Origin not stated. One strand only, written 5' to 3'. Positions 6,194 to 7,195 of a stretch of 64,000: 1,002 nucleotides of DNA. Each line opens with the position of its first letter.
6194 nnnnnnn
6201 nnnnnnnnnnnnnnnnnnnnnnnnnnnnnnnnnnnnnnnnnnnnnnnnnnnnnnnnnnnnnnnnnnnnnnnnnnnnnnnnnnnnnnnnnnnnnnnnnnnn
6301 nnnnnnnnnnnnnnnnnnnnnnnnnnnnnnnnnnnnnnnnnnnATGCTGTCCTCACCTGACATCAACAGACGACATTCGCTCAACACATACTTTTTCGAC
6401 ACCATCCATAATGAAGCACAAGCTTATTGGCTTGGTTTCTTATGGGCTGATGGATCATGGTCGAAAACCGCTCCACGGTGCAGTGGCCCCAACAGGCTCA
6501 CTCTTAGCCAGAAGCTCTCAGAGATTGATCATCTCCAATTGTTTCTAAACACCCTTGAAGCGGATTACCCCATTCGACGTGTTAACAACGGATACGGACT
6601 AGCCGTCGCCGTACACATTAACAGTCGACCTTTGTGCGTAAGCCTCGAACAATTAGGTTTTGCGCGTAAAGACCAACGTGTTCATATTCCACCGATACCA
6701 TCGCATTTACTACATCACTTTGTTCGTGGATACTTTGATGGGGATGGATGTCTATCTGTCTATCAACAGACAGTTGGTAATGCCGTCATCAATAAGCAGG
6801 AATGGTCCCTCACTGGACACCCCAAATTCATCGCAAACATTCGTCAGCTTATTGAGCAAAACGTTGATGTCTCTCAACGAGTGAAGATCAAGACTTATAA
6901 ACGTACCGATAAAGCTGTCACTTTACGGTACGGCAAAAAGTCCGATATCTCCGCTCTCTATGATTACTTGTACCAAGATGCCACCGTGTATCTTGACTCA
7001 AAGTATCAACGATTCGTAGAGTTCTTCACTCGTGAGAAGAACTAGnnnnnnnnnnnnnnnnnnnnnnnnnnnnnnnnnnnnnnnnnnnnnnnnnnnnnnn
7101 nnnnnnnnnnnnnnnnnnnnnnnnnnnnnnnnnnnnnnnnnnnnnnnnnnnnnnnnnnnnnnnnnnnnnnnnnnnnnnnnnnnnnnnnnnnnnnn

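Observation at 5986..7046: Candidate group I intron with a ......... endonuclease splitting a UvrD-like helicase inside motif III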

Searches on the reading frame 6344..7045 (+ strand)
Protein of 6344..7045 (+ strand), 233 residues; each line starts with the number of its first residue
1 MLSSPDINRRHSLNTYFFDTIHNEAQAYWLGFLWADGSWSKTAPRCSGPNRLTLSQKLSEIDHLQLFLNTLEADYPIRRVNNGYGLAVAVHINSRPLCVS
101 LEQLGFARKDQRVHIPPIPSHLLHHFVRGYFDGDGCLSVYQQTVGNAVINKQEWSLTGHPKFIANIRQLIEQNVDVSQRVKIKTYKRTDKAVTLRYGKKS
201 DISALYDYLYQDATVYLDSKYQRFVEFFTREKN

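Call 5: search_protein_families(library=pfam, proteins=[window:6344-7045:+], max_evalue=0.01)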
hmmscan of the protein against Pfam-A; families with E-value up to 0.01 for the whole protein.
window:6344-7045:+ (233 aa): 2 families
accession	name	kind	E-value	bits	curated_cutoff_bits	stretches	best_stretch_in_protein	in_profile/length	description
PF14528.11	LAGLIDADG_3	-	5.7e-07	30.2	22.5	1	126-199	6-71/82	LAGLIDADG-like domain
PF00961.24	LAGLIDADG_1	-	0.0017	19.6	23.1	0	129-227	3-98/102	LAGLIDADG endonuclease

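Call 11: search_dna_similar(query=window:6344-7042:+, collection=phages, mode=protein, max_rows=30)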
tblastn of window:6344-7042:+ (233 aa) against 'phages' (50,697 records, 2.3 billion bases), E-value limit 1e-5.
Records with a match: 71; places in all: 74; records where one place covers at least 80% of the query: 70.
Best place of each record, by identity: <60% 71.
By first word of the organism name: Staphylococcus 43; uncultured 7; Bacillus 7; Prevotella 4; Brevibacillus 3; Bacteriophage 2; Alicyclobacillus 2; Lysinibacillus 1; Silviavirus 1; Streptomyces 1.
By host as written in the record: Staphylococcus aureus 19; - 13; Staphylococcus carnosus TM300 5; Staphylococcus aureus (phage propagation strain 47) 4; Prevotella sp. 4; Bacillus subtilis 3; Brevibacillus laterosporus 3; Staphylococcus sp. 2; and 15 more.
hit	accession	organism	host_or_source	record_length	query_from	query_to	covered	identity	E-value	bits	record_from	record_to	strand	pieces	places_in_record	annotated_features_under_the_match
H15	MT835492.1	Bacteriophage sp.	human fecal samples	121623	13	229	93%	33.2%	1e-15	81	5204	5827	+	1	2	record has no annotation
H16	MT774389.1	uncultured phage cr116_1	human feces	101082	7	227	95%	32.3%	1e-21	98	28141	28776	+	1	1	mobile intron protein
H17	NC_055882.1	uncultured phage cr116_1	human feces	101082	7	227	95%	32.3%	1e-21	98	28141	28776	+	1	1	endonuclease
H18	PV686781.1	Alicyclobacillus phage MMB025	Alicyclobacillus acidoterrestris MMB007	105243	14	224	91%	33.5%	7e-11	67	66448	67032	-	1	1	endonuclease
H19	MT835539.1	Bacteriophage sp.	human fecal samples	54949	10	227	94%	30.9%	8e-18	87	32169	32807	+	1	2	record has no annotation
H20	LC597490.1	Bacillus phage vB_BceM_WH1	Bacillus cereus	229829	9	229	95%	30.0%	4e-17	86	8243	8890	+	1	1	recombinase family protein_gp016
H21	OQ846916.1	Alicyclobacillus phage KKP_3916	Alicyclobacillus acidoterrestris strain ...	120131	3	226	96%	29.2%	5e-17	85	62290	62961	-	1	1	hypothetical protein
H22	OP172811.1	Lysinibacillus phage LC76P1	Lysinibacillus capsici DO76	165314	8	227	94%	29.6%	1e-12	72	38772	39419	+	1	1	hypothetical protein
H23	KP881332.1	Staphylococcus phage Stau2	Staphylococcus aureus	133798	7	220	92%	30.1%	4e-7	56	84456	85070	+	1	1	endonuclease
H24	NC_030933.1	Staphylococcus phage Stau2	Staphylococcus aureus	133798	7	220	92%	30.1%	4e-7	56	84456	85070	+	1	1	endonuclease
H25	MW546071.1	Staphylococcus phage PM56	-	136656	7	220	92%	30.1%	3e-6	54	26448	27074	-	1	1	intron-encoded endonuclease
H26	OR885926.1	Staphylococcus phage 184DA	Staphylococcus sp.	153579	7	220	92%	29.7%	2e-6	54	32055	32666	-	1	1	endonuclease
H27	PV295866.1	Staphylococcus phage CIFT_MFB_MRSA13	Staphylococcus aureus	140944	7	220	92%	29.7%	2e-6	54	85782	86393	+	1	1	hypothetical protein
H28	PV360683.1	Staphylococcus phage CIFT_MFB_MRSA16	Staphylococcus aureus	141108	7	220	92%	29.7%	2e-6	54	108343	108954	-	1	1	hypothetical protein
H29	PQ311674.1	Staphylococcus phage CIFT_MFB_MRSA12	Staphylococcus aureus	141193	7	220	92%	29.7%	2e-6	54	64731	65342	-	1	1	endonuclease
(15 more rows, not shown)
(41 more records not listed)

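Call 41: search_solved_structures(query=window:6344-7042:+, max_evalue=1, show_alignments=1)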
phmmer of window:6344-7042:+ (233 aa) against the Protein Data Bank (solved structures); distinct sequences matched with E-value up to 1: 3.
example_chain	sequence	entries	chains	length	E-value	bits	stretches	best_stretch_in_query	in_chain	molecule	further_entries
3h51_A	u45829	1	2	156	0.28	13.8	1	148-212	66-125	Putative calcium/calmodulin dependent protein kinase II association domain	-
5mb4_A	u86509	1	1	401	0.55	12.9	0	129-166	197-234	GlcNAc specific lectin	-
4tqj_A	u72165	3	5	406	0.97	12.1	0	129-166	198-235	Lectin 2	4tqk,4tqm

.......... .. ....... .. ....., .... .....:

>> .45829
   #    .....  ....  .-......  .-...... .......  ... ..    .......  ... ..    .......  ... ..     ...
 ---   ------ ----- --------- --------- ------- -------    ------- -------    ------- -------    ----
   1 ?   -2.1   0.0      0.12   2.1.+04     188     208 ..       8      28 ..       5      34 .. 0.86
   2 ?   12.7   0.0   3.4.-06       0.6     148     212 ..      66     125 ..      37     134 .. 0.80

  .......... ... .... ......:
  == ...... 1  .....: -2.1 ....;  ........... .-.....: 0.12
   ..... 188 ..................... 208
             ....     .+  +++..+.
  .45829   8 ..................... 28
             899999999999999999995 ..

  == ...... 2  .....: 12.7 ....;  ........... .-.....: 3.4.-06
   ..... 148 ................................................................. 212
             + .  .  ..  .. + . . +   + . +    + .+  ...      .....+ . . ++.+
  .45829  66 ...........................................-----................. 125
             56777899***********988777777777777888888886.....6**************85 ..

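Call 42: find_homologous_proteins(query=window:6344-7042:+, max_evalue=0.001)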
Query window:6344-7042:+ (233 aa): 226 proteins with E <= 0.001 among 384 candidates; the best 120 are listed.
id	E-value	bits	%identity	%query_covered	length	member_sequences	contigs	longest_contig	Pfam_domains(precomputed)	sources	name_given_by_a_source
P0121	1.5e-141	488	90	100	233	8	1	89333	PF14528.12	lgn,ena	-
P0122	4.6e-139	479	89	100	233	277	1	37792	PF14528.12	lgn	-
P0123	5.9e-139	479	88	100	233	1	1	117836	PF14528.12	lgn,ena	-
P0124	5.5e-138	476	87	100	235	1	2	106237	PF14528.12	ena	-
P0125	9.8e-138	475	88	100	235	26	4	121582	PF14528.12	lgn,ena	-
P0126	1.1e-136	472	86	100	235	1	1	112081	PF14528.12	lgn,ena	-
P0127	1.5e-136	471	86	100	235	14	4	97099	PF14528.12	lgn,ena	-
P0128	1.8e-136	471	87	100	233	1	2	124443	-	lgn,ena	-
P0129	1.0e-135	469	86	100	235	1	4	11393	PF14528.12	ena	-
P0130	2.3e-135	467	87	100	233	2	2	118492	PF14528.12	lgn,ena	-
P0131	2.6e-134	464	85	100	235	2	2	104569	PF14528.12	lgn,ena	-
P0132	5.0e-127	440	81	100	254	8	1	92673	PF14528.12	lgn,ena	-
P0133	1.4e-93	331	86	72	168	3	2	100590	-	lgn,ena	-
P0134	1.9e-89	317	58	99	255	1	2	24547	PF14528.12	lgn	-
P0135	2.2e-89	317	61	97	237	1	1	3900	PF14528.12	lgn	-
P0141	2.9e-83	297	59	96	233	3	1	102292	PF14528.12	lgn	-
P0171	1.3e-72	262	52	99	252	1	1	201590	PF14528.12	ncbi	-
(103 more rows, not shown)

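Call 43: search_protein_families(library=phrogs, proteins=[window:6344-7042:+], max_evalue=0.001)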
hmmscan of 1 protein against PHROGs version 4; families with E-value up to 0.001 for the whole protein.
window:6344-7042:+ (233 aa): 1 family
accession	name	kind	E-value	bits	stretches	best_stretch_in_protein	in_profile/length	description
phrog_4645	-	DNA, RNA and nucleotide metabolism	1.1e-42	147.2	1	9-227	92-303/308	endonuclease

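Call 44: find_encoding_contigs(protein=P0171, flank=4000, max_places=2)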
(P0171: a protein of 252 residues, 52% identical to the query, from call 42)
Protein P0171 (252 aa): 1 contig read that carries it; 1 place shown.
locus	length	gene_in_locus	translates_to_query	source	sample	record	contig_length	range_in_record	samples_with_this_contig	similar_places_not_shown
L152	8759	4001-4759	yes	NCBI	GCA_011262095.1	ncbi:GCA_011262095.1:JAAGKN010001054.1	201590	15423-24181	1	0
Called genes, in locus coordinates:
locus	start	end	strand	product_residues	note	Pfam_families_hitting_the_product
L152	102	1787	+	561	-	PF05621:TniB (weak), PF13191:AAA_16 (faint), PF13401:AAA_22 (faint), PF00004:AAA, PF07728:AAA_5 (weak), PF07724:AAA_2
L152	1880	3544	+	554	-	PF00580:UvrD-helicase, PF13245:AAA_19, PF13604:AAA_30 (weak)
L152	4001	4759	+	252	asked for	PF14528:LAGLIDADG_3 (faint)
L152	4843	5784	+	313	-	PF13361:UvrD_C, PF13538:UvrD_C_2 (weak)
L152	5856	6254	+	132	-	-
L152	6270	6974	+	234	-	-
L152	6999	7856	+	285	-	PF12684:DUF3799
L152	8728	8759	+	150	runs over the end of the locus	-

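Call 45: find_encoding_contigs(protein=P0141, flank=4000, max_places=2)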
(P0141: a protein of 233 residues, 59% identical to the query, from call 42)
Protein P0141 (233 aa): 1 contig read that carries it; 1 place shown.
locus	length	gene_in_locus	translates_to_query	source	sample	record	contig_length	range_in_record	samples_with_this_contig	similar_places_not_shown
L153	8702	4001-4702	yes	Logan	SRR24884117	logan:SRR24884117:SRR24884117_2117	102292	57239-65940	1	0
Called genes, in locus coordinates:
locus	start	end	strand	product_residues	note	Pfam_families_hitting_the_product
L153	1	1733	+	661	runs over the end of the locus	PF00158:Sigma54_activat (faint), PF04851:ResIII (faint), PF00004:AAA, PF17871:AAA_lid_9 (weak), PF00004:AAA (weak), PF07724:AAA_2, PF07728:AAA_5 (weak), PF10431:ClpB_D2-small (weak), +5 more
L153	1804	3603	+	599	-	PF00580:UvrD-helicase, PF13245:AAA_19, PF13604:AAA_30 (weak)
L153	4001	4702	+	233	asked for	PF14528:LAGLIDADG_3 (faint)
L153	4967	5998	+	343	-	PF13361:UvrD_C, PF01443:Viral_helicase1, PF13538:UvrD_C_2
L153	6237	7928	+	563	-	-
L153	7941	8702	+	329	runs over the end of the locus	PF09992:NAGPA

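Call 68: predict_structure(alignment_id=A2)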
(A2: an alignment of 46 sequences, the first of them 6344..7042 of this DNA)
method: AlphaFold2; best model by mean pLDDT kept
length: 233 residues; sequences in the alignment: 46
mean_pLDDT: 94.4   pTM: 0.91
mean pLDDT of the five models: 94.4, 94.4, 94.3, 93.6, 93.4
residues with pLDDT >= 90: 212; 70-90: 12; 50-70: 6; < 50: 3
segments of 3 or more residues with pLDDT < 50: 1-3
pLDDT, mean of each block of 10 residues (from residue 1): 55 96 99 97 95 96 98 97 85 97 96 97 99 97 96 97 98 97 90 97 99 98 98 90
secondary structure, 60 per line:
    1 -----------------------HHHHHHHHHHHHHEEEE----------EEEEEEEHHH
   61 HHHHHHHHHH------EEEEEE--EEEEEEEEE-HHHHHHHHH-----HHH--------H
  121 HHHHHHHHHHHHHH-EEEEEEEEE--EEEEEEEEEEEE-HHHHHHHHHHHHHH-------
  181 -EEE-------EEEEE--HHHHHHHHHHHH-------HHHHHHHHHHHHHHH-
elements in order: H24-36 E37-40 E51-57 H58-70 E77-82 E85-93 H95-103 H120-134 E136-144 E147-158 H160-173 E182-184 E192-196 H199-210 H218-232

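Call 72: fold_search(model_id=the predicted structure, library=pdb)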
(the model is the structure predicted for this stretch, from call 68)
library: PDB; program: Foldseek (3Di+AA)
matches with E <= 10: 767; with E <= 0.001: 121
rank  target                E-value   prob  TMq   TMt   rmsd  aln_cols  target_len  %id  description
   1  3eh8_A                1.7e-09  1.00  0.67  0.62   4.5       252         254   14  Crystal structure of Y2 I-AniI variant (F13Y/S111Y)/DNA complex with calcium (released 2009-01-13)
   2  1p8k_Z                2.5e-09  1.00  0.66  0.61   6.1       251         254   14  The structure and DNA recognition of a bifunctional homing endonuclease and group I intron splicing factor (released 2004-01-20)
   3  2dch                  8.4e-09  1.00  0.54  0.61   7.9       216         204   14  Crystal structure of archaeal intron-encoded homing endonuclease I-Tsp061I (released 2006-07-06)
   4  2ab5_B                1.0e-08  1.00  0.61  0.56   5.9       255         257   12  bI3 LAGLIDADG Maturase (released 2005-08-30)
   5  3uvf_A                1.3e-08  1.00  0.64  0.59   4.6       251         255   12  Expanding LAGALIDADG endonuclease scaffold diversity by rapidly surveying evolutionary sequence space (released 2012-02-29)
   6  4z1z_B                1.4e-08  1.00  0.59  0.48   9.1       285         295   12  Crystal Structure of Meganuclease I-SmaMI Bound to Uncleaveable DNA with a TTCT Central Four (released 2016-03-30)
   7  6uw0_A                1.6e-08  1.00  0.60  0.49   8.6       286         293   13  Engineered variant of I-OnuI meganuclease with improved thermostability and fully altered specificity targeting choler (released 2019-12-18)
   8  11qf_A                1.7e-08  1.00  0.59  0.47   9.5       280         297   12  I-PnoMI with solubilizing mutations (released 2026-03-25)
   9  4z20_A                2.0e-08  1.00  0.58  0.46  10.0       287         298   11  Crystal Structure of Meganuclease I-SmaMI Bound to Uncleaveable DNA with a TTGT Central Four (released 2016-03-30)
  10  4lq0_A                2.3e-08  1.00  0.62  0.50   6.0       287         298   12  Crystal structure of the I-LtrWI LAGLIDADG homing endonuclease bound to target DNA. (released 2014-07-16)
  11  2ab5_A                2.3e-08  1.00  0.61  0.55   5.4       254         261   12  bI3 LAGLIDADG Maturase (released 2005-08-30)
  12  6bdb_A                2.4e-08  1.00  0.63  0.51   8.5       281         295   14  I-OnuI K227Y, D236A bound to A3G substrate (pre-cleavage complex) (released 2018-10-24)
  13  5e5p                  2.4e-08  1.00  0.53  0.44   9.9       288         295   13  Wild type I-SmaMI in the space group of C121 (released 2016-01-13)
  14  5v0q_A                2.5e-08  1.00  0.60  0.49   8.5       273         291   13  Original engineered variant of I-OnuI meganuclease targeting the HIV integrase gene; harbors 49 point mutations relati (released 2017-09-27)
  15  11qf_B                2.7e-08  1.00  0.62  0.49   9.1       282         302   12  I-PnoMI with solubilizing mutations (released 2026-03-25)
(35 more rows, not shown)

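Call 81: search_dna_similar(query=window:6344-7042:+, collection=plasmids, mode=protein, max_rows=20)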
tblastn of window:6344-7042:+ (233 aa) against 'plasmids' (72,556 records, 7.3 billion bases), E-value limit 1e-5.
Records with a match: 10; places in all: 11; records where one place covers at least 80% of the query: 9.
Best place of each record, by identity: <60% 10.
By first word of the organism name: Bacillus 4; Cytobacillus 2; Clostridium 1; Selenomonas 1; Brevibacillus 1; Limosilactobacillus 1.
By predicted mobility (MOB-suite, as given by PLSDB): non-mobilizable 10.
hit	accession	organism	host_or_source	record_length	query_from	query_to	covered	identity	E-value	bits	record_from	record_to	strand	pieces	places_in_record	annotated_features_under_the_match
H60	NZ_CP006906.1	Clostridium baratii str. Sullivan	Isolate microbial culture,Stool (adult)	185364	9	228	94%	32.2%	5e-21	98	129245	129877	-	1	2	hypothetical protein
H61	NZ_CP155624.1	Bacillus paramobilis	Canis lupus familiaris,adipose,leg wound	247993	6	221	93%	29.6%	4e-11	69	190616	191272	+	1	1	LAGLIDADG family homing endonuclease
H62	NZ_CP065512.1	Cytobacillus oceanisediminis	Soil in kangaroo area of zoo,cell ...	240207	8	220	91%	29.9%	4e-15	81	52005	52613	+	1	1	LAGLIDADG family homing endonuclease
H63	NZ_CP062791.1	Cytobacillus oceanisediminis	rhizosphere taken during the low tide ...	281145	9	220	91%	29.8%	4e-10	66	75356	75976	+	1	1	LAGLIDADG family homing endonuclease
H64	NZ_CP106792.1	Bacillus subtilis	chicken,pure culture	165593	8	228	95%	28.5%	9e-6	74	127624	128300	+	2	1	hypothetical protein (x2)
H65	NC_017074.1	Selenomonas ruminantium subsp. lactilytica TAM6421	-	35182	8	221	92%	28.5%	1e-15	83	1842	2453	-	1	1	helix-turn-helix domain-containing protein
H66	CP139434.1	Brevibacillus halotolerans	cell culture,freshwater soil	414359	10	227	94%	27.4%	1e-8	62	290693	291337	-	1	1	hypothetical protein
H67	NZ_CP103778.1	Bacillus toyonensis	cell culture,Commercial plant nursery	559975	16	224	90%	26.9%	7e-13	74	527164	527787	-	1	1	hypothetical protein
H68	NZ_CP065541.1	Limosilactobacillus reuteri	Yak,cell culture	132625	10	225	93%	25.1%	1e-11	71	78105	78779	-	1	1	hypothetical protein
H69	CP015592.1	Bacillus cereus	whole organism,garden soil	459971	5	135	56%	33.8%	2e-10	67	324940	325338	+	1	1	none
